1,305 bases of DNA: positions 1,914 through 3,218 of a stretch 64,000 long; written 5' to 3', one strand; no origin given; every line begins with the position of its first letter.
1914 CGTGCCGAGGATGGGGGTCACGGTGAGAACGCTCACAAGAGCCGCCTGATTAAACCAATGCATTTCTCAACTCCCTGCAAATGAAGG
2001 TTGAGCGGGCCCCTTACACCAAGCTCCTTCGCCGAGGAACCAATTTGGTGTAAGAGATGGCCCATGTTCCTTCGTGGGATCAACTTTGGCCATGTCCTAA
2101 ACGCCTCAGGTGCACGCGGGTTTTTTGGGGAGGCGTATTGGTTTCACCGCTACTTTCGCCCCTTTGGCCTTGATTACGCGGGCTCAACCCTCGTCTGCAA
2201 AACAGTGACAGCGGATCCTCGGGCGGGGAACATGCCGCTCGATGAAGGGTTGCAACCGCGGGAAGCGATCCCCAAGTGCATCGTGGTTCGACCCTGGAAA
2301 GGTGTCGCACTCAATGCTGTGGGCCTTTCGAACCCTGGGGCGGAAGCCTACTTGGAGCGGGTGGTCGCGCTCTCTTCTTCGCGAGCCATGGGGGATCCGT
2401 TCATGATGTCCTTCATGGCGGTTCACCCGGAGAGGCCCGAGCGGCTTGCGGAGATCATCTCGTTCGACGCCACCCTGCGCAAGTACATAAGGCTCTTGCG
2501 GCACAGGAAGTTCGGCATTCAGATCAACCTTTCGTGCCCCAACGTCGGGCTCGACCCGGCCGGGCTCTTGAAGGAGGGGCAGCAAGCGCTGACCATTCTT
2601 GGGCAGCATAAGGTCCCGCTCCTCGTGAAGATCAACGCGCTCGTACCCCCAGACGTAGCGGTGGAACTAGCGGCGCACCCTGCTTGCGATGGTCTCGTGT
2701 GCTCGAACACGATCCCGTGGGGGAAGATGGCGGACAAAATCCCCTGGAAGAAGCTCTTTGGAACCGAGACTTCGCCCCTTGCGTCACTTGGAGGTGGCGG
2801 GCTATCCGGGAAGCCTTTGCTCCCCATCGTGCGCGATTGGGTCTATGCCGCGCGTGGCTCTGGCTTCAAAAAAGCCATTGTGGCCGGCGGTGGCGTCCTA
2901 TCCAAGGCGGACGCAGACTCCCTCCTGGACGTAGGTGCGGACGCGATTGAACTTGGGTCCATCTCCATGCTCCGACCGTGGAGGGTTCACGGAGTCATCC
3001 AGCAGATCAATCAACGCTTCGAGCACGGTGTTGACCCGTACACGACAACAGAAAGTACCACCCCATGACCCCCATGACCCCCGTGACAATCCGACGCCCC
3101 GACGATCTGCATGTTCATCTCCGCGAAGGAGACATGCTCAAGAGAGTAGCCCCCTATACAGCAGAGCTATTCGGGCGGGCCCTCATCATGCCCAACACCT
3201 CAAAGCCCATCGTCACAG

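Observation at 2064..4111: Pyrimidine de novo synthesis genes pyrD-pyrC as an overlapping pair inside a virus-like region, with pyrB elsewhere at 50163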

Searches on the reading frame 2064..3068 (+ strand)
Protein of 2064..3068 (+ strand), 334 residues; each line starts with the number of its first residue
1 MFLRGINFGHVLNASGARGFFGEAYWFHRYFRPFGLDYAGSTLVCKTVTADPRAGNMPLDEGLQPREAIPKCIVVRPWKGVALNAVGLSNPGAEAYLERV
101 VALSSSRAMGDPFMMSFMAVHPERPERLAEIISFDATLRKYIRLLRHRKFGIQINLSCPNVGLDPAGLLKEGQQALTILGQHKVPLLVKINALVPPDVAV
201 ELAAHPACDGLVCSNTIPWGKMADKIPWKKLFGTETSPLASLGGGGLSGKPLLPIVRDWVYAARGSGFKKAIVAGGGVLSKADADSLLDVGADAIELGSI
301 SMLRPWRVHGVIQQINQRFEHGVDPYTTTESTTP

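Call 4: search_protein_families(library=pfam, proteins=[window:2064-3068:+], max_evalue=0.01)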
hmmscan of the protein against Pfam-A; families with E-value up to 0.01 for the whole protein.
window:2064-3068:+ (334 aa): 2 families
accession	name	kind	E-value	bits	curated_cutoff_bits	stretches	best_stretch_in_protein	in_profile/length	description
PF01180.27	DHO_dh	-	8.3e-16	58.4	27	1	44-318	41-290/291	Dihydroorotate dehydrogenase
PF00977.27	His_biosynth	-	0.0082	16.1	23.6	0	270-324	74-129/228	Histidine biosynthesis protein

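Call 5: search_protein_families(library=ncbifam, proteins=[window:2064-3068:+], max_evalue=0.001)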
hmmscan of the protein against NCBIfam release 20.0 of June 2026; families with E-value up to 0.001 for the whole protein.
window:2064-3068:+ (334 aa): 9 families
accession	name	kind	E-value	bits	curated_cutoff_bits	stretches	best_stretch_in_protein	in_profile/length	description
NF005574.0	PRK07259.1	equivalog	2.4e-19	69.4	269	1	11-320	18-288/304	dihydroorotate dehydrogenase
TIGR01037.2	pyrD_sub1_fam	subfamily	1.4e-15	57.2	270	1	62-317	45-282/300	dihydroorotate dehydrogenase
NF041011.1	dihydoor_dh_Arch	equivalog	3.1e-15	56.1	330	1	63-319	45-269/289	dihydroorotate dehydrogenase PyrD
NF003652.0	PRK05286.2-5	equivalog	4.3e-09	36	267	1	83-298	116-322/353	quinone-dependent dihydroorotate dehydrogenase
NF003651.0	PRK05286.2-4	equivalog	1.5e-07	30.3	448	1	80-318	124-359/377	quinone-dependent dihydroorotate dehydrogenase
NF002702.0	PRK02506.1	equivalog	1.9e-06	27.2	301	1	40-300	39-274/313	dihydroorotate oxidase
NF003646.0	PRK05286.1-4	equivalog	1.7e-05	23.8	457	1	169-299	197-319/341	quinone-dependent dihydroorotate dehydrogenase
NF003645.0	PRK05286.1-2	equivalog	3.6e-05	22.8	366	1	173-302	198-321/359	quinone-dependent dihydroorotate dehydrogenase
NF003648.0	PRK05286.2-1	equivalog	0.00043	19.3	433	1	154-295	177-315/360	quinone-dependent dihydroorotate dehydrogenase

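Call 12: find_homologous_proteins(query=window:2064-3068:+, max_evalue=0.001)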
Query window:2064-3068:+ (334 aa): 926 proteins with E <= 0.001 among 7908 candidates; the best 120 are listed.
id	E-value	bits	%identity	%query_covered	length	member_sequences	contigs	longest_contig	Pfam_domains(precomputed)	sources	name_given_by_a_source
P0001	3.3e-183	626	100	83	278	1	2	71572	PF01180.28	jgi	jgi:dihydroorotate dehydrogenase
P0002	9.4e-112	392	56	95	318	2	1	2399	PF01180.28,PF00977.28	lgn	-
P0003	5.7e-111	389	57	95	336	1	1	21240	PF01180.28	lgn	-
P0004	7.1e-111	389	57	96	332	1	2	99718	PF01180.28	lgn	-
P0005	7.4e-110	385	56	96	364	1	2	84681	PF01180.28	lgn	-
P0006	2.6e-109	384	54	96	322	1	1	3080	PF01180.28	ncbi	-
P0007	3.7e-109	383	55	95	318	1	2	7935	PF01180.28,PF00977.28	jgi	jgi:dihydroorotate dehydrogenase (NAD+) catalytic subunit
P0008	5.9e-109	382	55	95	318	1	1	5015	PF01180.28,PF00977.28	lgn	-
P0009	8.7e-109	382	54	96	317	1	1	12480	PF01180.28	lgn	-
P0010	6.0e-108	379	57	96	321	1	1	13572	PF01180.28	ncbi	-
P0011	2.3e-107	377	57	96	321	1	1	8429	PF01180.28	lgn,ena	-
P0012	1.3e-106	375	55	95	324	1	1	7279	PF01180.28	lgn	-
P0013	2.3e-106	374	56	94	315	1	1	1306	PF01180.28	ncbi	-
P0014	2.0e-105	371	53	94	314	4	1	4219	PF01180.28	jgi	-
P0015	2.0e-105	371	53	96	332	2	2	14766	PF01180.28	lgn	-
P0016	3.1e-105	370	55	95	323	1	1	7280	PF01180.28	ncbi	-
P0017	5.1e-105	369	54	95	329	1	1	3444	PF01180.28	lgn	-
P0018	5.6e-105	369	55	96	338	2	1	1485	PF01180.28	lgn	-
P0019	7.6e-105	369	54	96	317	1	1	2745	PF01180.28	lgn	-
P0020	1.0e-104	368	53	96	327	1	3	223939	PF01180.28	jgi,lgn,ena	-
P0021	1.3e-104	368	55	96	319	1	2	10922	PF01180.28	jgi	jgi:dihydroorotate dehydrogenase (NAD+) catalytic subunit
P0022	3.2e-104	367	54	96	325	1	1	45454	PF01180.28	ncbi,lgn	-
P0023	5.2e-104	366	54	96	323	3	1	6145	PF01180.28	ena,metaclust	metaclust:\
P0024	5.3e-104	366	55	96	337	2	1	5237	PF01180.28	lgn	-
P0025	7.4e-104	366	54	96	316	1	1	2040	PF01180.28,PF00977.28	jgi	jgi:dihydroorotate dehydrogenase (NAD+) catalytic subunit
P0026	8.1e-104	365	54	97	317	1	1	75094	PF01180.28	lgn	-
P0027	8.2e-104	365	55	96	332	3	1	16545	PF01180.28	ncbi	-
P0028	8.8e-104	365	55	95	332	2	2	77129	PF01180.28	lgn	-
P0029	1.0e-103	365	55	97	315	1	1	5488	PF01180.28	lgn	-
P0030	3.0e-103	364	53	96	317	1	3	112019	PF01180.28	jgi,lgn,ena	jgi:dihydroorotate dehydrogenase (NAD+) catalytic subunit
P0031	3.2e-103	363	53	97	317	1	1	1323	PF01180.28,PF00977.28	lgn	-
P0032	5.8e-103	363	53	96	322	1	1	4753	PF01180.28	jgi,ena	-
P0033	6.3e-103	363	55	96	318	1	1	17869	PF01180.28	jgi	jgi:dihydroorotate dehydrogenase (NAD+) catalytic subunit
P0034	7.3e-103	362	54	97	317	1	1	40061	PF01180.28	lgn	-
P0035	1.1e-102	362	54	96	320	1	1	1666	PF01180.28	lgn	-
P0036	1.9e-102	361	52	96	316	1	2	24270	PF01180.28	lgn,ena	-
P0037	2.0e-102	361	53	94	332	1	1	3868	PF01180.28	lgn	-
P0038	2.1e-102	361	53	96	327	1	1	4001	PF01180.28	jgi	jgi:dihydroorotate dehydrogenase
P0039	2.8e-102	360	55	95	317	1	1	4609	PF01180.28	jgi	jgi:dihydroorotate dehydrogenase (NAD+) catalytic subunit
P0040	3.3e-102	360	53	94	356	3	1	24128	PF01180.28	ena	-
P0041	4.0e-102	360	53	96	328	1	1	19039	PF01180.28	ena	-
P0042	4.0e-102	360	55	96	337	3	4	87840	PF01180.28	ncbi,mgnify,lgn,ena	mgnify:CR=1 FL=1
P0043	4.5e-102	360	53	95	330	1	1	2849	PF01180.28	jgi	-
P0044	6.8e-102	359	54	96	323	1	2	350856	PF01180.28,PF00977.28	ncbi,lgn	-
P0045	7.4e-102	359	53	96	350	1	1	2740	PF01180.28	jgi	-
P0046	1.1e-101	358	53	96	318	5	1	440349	PF01180.28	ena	-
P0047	1.5e-101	358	53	96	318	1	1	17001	PF01180.28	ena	-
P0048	2.0e-101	358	51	95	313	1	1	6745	PF01180.28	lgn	-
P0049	2.6e-101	357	53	96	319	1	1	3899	PF01180.28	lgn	-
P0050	2.7e-101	357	53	94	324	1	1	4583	PF01180.28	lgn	-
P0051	3.9e-101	357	53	96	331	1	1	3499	PF01180.28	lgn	-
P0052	6.3e-101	356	54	96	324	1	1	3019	PF01180.28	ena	-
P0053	6.4e-101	356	55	94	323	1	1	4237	PF01180.28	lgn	-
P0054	6.7e-101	356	55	95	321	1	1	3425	PF01180.28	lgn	-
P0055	1.1e-100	355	52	96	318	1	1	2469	PF01180.28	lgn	-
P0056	1.4e-100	355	54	96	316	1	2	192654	PF01180.28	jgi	jgi:dihydroorotate dehydrogenase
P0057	1.8e-100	354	52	96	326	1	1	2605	PF01180.28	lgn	-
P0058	3.9e-100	353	53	96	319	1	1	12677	PF01180.28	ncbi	-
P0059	4.7e-100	353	52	95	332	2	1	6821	PF01180.28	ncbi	-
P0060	6.8e-100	353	52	95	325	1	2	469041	PF01180.28,PF00977.28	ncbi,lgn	-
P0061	6.9e-100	353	55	96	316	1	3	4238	PF01180.28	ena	-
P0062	9.0e-100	352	53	95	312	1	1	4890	PF01180.28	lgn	-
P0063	1.2e-99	352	52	95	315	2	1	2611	PF01180.28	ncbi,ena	-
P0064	1.3e-99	352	53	96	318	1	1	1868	PF01180.28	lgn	-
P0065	1.6e-99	351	54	96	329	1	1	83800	PF01180.28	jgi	jgi:dihydroorotate dehydrogenase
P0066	2.1e-99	351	53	96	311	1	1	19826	PF01180.28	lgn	-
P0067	2.6e-99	351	54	96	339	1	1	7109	PF01180.28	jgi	jgi:dihydroorotate dehydrogenase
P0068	5.1e-99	350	53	94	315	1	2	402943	PF01180.28,PF00977.28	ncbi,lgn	-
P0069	5.2e-99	350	51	95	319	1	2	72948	PF01180.28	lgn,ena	-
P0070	6.0e-99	349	53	95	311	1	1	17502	PF01180.28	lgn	-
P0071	6.2e-99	349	53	96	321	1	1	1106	PF01180.28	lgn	-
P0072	6.3e-99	349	51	96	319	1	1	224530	PF01180.28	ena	-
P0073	7.8e-99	349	54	96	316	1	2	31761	PF01180.28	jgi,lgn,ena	jgi:dihydroorotate dehydrogenase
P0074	1.4e-98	348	52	96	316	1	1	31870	PF01180.28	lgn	-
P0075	1.5e-98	348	52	96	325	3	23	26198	PF01180.28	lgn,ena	-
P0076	1.7e-98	348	52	95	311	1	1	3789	PF01180.28,PF00977.28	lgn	-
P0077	1.7e-98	348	51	96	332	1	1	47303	PF01180.28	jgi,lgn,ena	-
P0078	2.5e-98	347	51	97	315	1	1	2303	PF01180.28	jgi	-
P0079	3.2e-98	347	51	95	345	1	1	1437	PF01180.28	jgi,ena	-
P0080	3.4e-98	347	52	97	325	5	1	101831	PF01180.28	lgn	-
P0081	3.5e-98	347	52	95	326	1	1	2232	PF01180.28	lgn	-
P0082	3.7e-98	347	54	96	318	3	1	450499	PF01180.28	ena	-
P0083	3.8e-98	347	52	97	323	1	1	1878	PF01180.28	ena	-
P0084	4.0e-98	347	52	94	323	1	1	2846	PF01180.28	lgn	-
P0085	4.2e-98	347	51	96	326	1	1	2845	PF01180.28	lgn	-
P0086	4.5e-98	347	52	96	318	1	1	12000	PF01180.28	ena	-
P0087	4.5e-98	347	53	94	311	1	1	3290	PF01180.28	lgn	-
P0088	5.6e-98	346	53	96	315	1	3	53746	PF01180.28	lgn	-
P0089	5.8e-98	346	53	96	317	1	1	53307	PF01180.28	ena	-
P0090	6.4e-98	346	52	94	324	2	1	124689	PF01180.28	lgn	-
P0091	7.5e-98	346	50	96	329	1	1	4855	PF01180.28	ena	-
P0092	8.6e-98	346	48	98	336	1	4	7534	PF01180.28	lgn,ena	-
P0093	1.0e-97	345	53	91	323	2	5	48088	PF01180.28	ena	-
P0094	1.6e-97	345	52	96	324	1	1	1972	PF01180.28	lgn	-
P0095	1.9e-97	345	52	94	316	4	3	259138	PF01180.28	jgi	jgi:dihydroorotate dehydrogenase (NAD+) catalytic subunit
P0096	2.6e-97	344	51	97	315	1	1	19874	PF01180.28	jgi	-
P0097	2.8e-97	344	51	96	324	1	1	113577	PF01180.28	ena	-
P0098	2.9e-97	344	52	96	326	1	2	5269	PF01180.28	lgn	-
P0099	3.1e-97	344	55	97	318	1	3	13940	PF01180.28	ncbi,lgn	-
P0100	4.9e-97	343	51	95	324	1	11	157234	PF01180.28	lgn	-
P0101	7.4e-97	343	55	95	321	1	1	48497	PF01180.28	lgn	-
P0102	8.0e-97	342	54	95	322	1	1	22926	PF01180.28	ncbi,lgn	-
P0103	1.1e-96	342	51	95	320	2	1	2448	PF01180.28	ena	-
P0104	1.2e-96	342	52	96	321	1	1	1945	PF01180.28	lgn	-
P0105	1.4e-96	342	51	96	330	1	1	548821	PF01180.28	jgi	jgi:dihydroorotate dehydrogenase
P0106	1.5e-96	342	51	95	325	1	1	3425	PF01180.28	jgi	jgi:dihydroorotate dehydrogenase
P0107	1.9e-96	341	53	95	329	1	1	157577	PF01180.28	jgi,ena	-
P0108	2.3e-96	341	52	96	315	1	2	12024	PF01180.28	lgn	-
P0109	2.7e-96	341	52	95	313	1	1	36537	PF01180.28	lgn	-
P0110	2.8e-96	341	50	96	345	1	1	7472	PF01180.28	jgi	jgi:dihydroorotate dehydrogenase (NAD+) catalytic subunit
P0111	3.0e-96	341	51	96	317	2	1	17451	PF01180.28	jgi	jgi:dihydroorotate dehydrogenase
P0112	3.0e-96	341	53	95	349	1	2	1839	PF01180.28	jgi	jgi:dihydroorotate dehydrogenase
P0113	3.3e-96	340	52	96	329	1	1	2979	PF01180.28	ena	-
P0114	5.3e-96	340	53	95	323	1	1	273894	PF01180.28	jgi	jgi:dihydroorotate dehydrogenase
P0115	5.3e-96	340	51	96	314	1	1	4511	PF01180.28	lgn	-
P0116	5.4e-96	340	50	96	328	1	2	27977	PF01180.28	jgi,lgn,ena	jgi:dihydroorotate dehydrogenase (NAD+) catalytic subunit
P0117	5.9e-96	340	52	96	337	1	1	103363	PF01180.28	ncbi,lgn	ncbi:MAG: hypothetical protein ACOYUZ_00200 [Patescibacteria group bacterium]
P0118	6.0e-96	340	50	95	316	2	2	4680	PF01180.28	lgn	-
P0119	7.3e-96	339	51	95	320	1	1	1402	PF01180.28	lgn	-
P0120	7.8e-96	339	51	95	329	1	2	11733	PF01180.28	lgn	-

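Call 13: find_encoding_contigs(protein=P0001, flank=10000, max_places=4)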
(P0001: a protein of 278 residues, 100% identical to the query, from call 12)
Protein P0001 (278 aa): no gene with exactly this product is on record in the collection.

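Call 14: find_encoding_contigs(protein=P0004, flank=10000, max_places=3)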
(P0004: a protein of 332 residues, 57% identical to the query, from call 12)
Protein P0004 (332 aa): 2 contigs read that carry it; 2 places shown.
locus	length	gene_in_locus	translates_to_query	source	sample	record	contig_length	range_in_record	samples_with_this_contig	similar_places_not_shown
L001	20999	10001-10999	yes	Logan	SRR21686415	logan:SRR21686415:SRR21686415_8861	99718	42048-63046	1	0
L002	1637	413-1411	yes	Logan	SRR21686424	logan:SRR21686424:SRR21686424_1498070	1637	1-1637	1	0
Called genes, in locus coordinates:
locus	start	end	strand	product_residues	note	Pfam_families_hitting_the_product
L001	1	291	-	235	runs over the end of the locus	-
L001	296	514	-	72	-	-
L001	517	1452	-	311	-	-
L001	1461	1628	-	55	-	-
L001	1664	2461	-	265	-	-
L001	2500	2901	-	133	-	PF13412:HTH_24 (faint), PF13518:HTH_28 (faint)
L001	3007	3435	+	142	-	-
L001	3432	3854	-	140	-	-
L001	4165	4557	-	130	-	-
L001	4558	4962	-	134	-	-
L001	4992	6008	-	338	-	-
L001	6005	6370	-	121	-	-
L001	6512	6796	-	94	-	-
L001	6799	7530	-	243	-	PF01027:Bax1-I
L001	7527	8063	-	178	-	-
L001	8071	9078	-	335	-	-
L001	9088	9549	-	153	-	-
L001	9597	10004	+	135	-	-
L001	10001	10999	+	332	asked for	PF01180:DHO_dh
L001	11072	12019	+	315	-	PF01979:Amidohydro_1 (weak)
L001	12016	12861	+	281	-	-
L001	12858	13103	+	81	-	-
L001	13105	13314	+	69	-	-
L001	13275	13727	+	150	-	-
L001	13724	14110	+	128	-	-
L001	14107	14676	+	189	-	-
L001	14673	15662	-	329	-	-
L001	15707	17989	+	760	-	PF00004:AAA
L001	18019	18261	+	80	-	-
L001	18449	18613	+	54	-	-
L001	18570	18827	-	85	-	-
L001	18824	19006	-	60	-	-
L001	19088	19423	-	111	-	-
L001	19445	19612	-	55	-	-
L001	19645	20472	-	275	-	-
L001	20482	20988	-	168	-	-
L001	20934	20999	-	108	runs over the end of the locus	-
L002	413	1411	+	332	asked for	PF01180:DHO_dh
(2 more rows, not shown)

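Call 15: find_encoding_contigs(protein=P0060, flank=10000, max_places=3)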
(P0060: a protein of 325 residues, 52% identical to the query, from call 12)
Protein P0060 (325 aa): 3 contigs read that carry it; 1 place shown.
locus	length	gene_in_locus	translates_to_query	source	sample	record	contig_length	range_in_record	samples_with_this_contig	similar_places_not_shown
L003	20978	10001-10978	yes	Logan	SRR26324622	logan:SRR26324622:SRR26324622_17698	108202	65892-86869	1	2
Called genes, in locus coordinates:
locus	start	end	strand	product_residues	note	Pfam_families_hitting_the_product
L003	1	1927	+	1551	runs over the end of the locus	-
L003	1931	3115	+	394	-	PF13205:Big_5 (faint)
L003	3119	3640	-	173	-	PF07799:DUF1643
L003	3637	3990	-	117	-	-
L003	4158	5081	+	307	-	PF00112:Peptidase_C1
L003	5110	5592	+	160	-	-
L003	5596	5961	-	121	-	-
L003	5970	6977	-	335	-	-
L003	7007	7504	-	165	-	PF00731:AIRC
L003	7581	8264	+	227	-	-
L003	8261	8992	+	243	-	-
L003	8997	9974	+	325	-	PF02729:OTCace_N, PF00185:OTCace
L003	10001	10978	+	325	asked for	PF01180:DHO_dh, PF00977:His_biosynth (faint)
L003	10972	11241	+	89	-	-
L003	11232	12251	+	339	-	PF01979:Amidohydro_1 (faint)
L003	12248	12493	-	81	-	-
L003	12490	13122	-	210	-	-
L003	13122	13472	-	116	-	-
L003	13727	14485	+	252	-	-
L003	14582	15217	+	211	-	PF03462:PCRF, PF00472:RF-1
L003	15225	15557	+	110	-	-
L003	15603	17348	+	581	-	-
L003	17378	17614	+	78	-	-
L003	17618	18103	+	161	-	-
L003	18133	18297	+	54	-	-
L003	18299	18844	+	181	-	-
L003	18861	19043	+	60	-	-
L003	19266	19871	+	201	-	-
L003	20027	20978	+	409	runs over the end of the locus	-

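Call 21: find_related_loci(query=window:2064-3068:+, collection=viral_contigs, flank=10000)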
Query window:2064-3068:+ (334 aa) in viral_contigs; peptide patterns used: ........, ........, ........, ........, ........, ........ (x = any residue, [..] = any of these).
1 stretches matched a pattern, but none encodes a relative of the query by tblastn (E <= 1e-3).

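Call 22: search_dna_similar(query=window:2064-3068:+, collection=phages, mode=protein, max_rows=25)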
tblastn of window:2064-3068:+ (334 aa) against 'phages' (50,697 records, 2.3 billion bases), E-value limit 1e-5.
No match.
